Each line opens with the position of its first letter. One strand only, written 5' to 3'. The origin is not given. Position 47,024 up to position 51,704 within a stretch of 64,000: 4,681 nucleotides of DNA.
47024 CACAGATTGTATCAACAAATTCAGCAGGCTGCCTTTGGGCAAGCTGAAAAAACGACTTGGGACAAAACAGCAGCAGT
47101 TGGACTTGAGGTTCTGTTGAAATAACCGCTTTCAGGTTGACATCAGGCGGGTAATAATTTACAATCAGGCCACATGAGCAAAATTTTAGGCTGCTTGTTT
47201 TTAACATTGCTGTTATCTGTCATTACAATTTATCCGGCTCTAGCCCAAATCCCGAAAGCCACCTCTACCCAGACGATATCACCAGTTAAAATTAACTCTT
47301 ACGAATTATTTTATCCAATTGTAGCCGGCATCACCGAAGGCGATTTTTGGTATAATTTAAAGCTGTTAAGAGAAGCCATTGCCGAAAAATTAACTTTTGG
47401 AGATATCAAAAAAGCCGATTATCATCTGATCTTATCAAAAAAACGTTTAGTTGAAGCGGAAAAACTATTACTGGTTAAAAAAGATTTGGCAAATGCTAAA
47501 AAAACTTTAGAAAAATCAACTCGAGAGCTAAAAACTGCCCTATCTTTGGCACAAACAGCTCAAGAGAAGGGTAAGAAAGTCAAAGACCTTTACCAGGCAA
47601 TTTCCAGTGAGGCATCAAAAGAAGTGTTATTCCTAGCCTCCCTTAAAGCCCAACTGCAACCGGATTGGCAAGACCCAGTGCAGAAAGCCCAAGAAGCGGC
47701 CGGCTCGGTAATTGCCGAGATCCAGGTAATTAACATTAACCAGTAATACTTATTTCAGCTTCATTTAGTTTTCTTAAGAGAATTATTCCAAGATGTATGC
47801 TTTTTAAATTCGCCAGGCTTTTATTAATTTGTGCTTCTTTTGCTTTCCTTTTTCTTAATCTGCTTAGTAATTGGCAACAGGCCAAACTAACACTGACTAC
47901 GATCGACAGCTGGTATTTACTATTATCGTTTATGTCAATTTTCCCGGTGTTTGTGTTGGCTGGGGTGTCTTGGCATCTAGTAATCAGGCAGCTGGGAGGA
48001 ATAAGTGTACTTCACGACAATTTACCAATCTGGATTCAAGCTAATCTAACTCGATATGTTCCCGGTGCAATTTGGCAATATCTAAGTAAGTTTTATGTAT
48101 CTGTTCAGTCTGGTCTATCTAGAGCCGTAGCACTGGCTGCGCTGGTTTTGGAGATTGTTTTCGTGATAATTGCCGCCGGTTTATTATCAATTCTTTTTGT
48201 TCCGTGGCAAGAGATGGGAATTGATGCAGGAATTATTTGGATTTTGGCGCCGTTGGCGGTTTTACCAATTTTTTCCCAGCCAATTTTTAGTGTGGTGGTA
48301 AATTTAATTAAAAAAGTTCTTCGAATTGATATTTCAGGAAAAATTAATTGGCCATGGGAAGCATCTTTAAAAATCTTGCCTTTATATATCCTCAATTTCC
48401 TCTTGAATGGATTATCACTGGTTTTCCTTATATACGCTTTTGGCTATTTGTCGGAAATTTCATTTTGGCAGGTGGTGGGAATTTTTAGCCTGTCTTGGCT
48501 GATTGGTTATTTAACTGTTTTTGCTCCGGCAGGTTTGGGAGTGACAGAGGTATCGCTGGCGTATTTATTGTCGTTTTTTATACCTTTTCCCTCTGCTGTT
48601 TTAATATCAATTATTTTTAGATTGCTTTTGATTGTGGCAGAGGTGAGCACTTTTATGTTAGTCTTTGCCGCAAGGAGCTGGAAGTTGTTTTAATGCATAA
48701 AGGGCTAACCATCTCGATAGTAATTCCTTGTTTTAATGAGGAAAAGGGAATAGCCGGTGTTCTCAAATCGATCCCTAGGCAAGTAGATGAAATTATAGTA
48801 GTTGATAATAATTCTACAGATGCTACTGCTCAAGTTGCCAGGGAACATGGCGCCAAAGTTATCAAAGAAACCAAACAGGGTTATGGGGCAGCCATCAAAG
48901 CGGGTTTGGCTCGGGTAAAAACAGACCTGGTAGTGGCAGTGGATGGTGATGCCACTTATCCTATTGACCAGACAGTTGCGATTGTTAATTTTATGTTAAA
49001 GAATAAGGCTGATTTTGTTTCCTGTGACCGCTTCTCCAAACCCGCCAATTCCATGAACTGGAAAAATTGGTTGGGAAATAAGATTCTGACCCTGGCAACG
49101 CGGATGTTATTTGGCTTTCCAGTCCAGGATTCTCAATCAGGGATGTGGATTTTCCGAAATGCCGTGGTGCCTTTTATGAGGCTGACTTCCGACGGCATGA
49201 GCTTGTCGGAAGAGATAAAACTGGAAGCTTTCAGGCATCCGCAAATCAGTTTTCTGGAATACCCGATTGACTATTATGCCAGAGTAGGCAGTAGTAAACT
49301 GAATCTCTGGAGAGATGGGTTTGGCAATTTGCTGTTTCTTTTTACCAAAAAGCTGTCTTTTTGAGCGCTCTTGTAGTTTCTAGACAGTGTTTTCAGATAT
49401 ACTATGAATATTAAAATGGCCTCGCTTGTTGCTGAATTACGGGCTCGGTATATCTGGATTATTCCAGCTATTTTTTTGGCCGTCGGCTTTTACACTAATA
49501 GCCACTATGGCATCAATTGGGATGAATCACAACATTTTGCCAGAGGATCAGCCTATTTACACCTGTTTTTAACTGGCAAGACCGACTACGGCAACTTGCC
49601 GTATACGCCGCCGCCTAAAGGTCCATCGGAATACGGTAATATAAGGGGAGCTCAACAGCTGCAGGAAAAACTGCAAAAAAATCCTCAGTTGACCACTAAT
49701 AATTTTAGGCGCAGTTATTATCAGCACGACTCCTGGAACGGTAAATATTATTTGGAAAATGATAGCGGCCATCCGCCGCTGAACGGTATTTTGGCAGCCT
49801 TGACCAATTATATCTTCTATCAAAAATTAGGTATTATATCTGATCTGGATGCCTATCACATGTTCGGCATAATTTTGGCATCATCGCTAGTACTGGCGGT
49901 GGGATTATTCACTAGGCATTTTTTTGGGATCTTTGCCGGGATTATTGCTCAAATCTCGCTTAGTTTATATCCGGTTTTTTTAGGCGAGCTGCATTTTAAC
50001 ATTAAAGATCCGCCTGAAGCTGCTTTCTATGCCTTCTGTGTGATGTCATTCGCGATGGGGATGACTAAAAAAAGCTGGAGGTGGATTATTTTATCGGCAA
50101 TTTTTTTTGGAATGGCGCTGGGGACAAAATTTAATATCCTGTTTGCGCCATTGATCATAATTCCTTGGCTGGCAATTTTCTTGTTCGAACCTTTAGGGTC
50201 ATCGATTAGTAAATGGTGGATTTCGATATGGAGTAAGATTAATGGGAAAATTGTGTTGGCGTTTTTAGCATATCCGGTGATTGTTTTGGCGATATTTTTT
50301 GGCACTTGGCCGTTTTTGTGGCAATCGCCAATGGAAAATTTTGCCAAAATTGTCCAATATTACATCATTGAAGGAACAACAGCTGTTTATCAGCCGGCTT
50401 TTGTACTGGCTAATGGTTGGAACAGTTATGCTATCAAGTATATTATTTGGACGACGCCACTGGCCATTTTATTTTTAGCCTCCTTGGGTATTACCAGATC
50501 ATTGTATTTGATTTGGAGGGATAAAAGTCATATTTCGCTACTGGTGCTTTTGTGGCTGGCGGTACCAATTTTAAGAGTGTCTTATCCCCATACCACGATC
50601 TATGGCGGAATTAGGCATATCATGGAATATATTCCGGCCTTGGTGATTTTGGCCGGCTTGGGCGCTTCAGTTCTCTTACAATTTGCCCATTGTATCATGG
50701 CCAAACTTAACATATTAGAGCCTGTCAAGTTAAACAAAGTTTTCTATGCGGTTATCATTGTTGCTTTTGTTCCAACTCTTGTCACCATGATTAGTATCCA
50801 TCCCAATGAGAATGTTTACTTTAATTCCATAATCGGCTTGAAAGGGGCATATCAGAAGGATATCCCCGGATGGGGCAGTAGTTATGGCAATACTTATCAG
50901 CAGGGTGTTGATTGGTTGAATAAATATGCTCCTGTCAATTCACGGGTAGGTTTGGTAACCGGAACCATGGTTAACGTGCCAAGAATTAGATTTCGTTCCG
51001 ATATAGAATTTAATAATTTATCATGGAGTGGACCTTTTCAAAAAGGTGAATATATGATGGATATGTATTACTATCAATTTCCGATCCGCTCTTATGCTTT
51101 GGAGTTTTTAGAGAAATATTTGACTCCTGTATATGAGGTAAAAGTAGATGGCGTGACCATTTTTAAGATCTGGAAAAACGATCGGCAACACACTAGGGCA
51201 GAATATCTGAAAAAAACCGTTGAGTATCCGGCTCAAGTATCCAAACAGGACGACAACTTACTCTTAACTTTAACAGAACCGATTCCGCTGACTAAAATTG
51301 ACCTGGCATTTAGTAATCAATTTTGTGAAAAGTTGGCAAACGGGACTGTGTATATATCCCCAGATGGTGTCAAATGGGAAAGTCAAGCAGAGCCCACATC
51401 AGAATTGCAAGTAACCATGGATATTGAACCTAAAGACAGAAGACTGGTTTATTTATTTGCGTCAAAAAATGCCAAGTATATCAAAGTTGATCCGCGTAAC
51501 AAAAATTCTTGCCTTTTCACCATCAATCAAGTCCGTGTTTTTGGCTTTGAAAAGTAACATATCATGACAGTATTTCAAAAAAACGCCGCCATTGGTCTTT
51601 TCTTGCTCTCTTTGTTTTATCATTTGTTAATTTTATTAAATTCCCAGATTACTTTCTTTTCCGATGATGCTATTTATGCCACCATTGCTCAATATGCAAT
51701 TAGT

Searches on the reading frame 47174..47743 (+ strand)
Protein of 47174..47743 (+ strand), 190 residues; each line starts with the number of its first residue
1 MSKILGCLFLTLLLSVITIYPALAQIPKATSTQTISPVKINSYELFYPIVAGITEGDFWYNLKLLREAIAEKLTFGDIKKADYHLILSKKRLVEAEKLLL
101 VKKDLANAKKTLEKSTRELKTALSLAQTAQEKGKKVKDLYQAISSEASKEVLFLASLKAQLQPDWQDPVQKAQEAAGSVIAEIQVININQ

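Call 12: search_protein_families(library=pfam, proteins=[window:47174-47743:+], max_evalue=0.001)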
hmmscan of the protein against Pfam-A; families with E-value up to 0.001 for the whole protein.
window:47174-47743:+ (190 aa): 1 family
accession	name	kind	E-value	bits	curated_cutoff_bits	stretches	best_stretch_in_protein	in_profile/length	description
PF18915.5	DUF5667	-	3.1e-09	37.6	27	1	52-139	1-89/99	Domain of unknown function (DUF5667)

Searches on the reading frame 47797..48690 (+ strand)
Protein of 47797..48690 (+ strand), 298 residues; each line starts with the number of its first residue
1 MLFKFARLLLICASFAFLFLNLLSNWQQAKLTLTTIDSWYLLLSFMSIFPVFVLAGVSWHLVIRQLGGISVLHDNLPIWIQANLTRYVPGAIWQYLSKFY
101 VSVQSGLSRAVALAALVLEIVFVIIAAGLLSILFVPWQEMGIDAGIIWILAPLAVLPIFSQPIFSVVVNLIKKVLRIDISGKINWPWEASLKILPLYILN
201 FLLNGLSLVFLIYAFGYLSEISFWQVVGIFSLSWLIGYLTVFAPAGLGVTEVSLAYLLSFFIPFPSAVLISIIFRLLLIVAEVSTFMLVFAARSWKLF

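Call 11: search_protein_families(library=pfam, proteins=[window:47797-48690:+], max_evalue=0.001)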
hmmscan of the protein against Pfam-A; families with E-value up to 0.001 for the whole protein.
window:47797-48690:+ (298 aa): 1 family
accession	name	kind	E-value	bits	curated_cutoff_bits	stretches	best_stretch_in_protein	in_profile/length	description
PF03706.18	LPG_synthase_TM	-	1.4e-11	44.9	33.4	1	10-278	7-294/302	Lysylphosphatidylglycerol synthase TM region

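Call 39: search_protein_families(library=ncbifam, proteins=[window:47797-48690:+], max_evalue=0.001)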
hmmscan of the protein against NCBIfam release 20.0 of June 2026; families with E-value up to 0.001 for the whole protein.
window:47797-48690:+ (298 aa): 0 families

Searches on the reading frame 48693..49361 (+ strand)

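Call 11: search_protein_families(library=pfam, proteins=[window:48693-49361:+], max_evalue=0.001)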
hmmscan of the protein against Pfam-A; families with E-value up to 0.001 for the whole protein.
window:48693-49361:+ (223 aa): 5 families
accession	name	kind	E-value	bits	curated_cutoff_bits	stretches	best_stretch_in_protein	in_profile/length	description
PF00535.33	Glycos_transf_2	-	4.1e-27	95.6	23.3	1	8-158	1-163/168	Glycosyl transferase family 2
PF13641.12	Glyco_tranf_2_3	-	7.9e-11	42.8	27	1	7-121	3-131/230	Glycosyltransferase like family 2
PF12804.13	NTP_transf_3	-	2.1e-05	25.2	27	1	20-92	27-102/160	MobA-like NTP transferase domain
PF13704.12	Glyco_tranf_2_4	-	0.00027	21.8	27.5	0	31-67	19-61/98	Glycosyl transferase family 2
PF09488.16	Osmo_MPGsynth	-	0.00066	19.1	27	1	7-50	52-95/381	Mannosyl-3-phosphoglycerate synthase (osmo_MPGsynth)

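Call 39: search_protein_families(library=ncbifam, proteins=[window:48693-49361:+], max_evalue=0.001)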
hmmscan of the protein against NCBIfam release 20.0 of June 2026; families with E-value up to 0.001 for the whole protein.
window:48693-49361:+ (223 aa): 18 families
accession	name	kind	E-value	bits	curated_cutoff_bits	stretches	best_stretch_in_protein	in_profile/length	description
TIGR04182.1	glyco_TIGR04182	equivalog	9.2e-38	130.3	325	1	7-217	2-215/293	S-layer glycoprotein N-glycosyltransferase AglJ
NF041391.1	DPhHxTase_Halo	equivalog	2e-35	121.7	375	1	13-208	3-197/213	dolichyl-phosphate hexose transferase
NF058614.1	PPMAGASynPpgS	equivalog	1.1e-20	74.1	370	1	8-177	3-181/226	polyprenyl-phospho-N-acetylgalactosaminyl synthase PpgS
NF010496.0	PRK13915.1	equivalog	1.8e-17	63.4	262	1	3-97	29-137/307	glucosyl-3-phosphoglycerate synthase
TIGR04283.1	glyco_like_mftF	equivalog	4.2e-15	55.9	182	1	7-129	1-126/221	TIGR04283 family arsenosugar biosynthesis glycosyltransferase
TIGR03937.1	PgaC_IcaA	equivalog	7.2e-11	41.7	422.3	1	6-101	46-150/407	poly-beta-1,6-N-acetyl-D-glucosamine synthase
NF041865.1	EpsU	equivalog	8.9e-10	38.1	700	1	6-88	40-134/394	exopolysaccharide biosynthesis GT2 family glycosyltransferase EpsU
NF038302.1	EPS_HpsE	equivalog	8.9e-10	38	300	1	6-101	2-111/307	hormogonium polysaccharide biosynthesis glycosyltransferase HpsE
TIGR03965.1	mycofact_glyco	equivalog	1.2e-09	37.6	280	1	6-87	75-165/467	mycofactocin biosynthesis glycosyltransferase MftF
NF007482.0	PRK10073.1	equivalog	1.8e-08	33.7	423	1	5-112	6-121/334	glycosyltransferase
NF047683.1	TeichurnBiosyTuaG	equivalog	1.8e-07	31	400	1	5-109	6-119/252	teichuronic acid biosynthesis protein TuaG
NF041875.1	EPS_EpsD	equivalog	1.8e-07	30.9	370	1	7-117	1-119/325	exopolysaccharide biosynthesis glycosyltransferase EpsD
NF007986.1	PRK10714.1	equivalog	3.6e-07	29.5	529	1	6-113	7-126/316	undecaprenyl-phosphate 4-deoxy-4-formamido-L-arabinose transferase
NF045692.1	OglycostaseCruG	equivalog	4.8e-07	29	600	1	6-52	42-91/386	2'-O-glycosyltransferase CruG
NF047588.1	GlcsyltransPgfSStrep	equivalog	2.6e-06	26.9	500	1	6-162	2-168/308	glycosyltransferase PgfS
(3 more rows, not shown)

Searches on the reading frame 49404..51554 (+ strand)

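Call 12: search_protein_families(library=pfam, proteins=[window:49404-51554:+], max_evalue=0.001)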
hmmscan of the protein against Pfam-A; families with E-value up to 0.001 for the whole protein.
window:49404-51554:+ (717 aa): 1 family
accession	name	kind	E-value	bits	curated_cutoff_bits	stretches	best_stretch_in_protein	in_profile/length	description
PF13231.12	PMT_2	-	4.4e-05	24.2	26.1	1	123-274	2-144/160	Dolichyl-phosphate-mannose-protein mannosyltransferase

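Call 39: search_protein_families(library=ncbifam, proteins=[window:49404-51554:+], max_evalue=0.001)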
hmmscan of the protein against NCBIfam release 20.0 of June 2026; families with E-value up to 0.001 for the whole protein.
window:49404-51554:+ (717 aa): 0 families
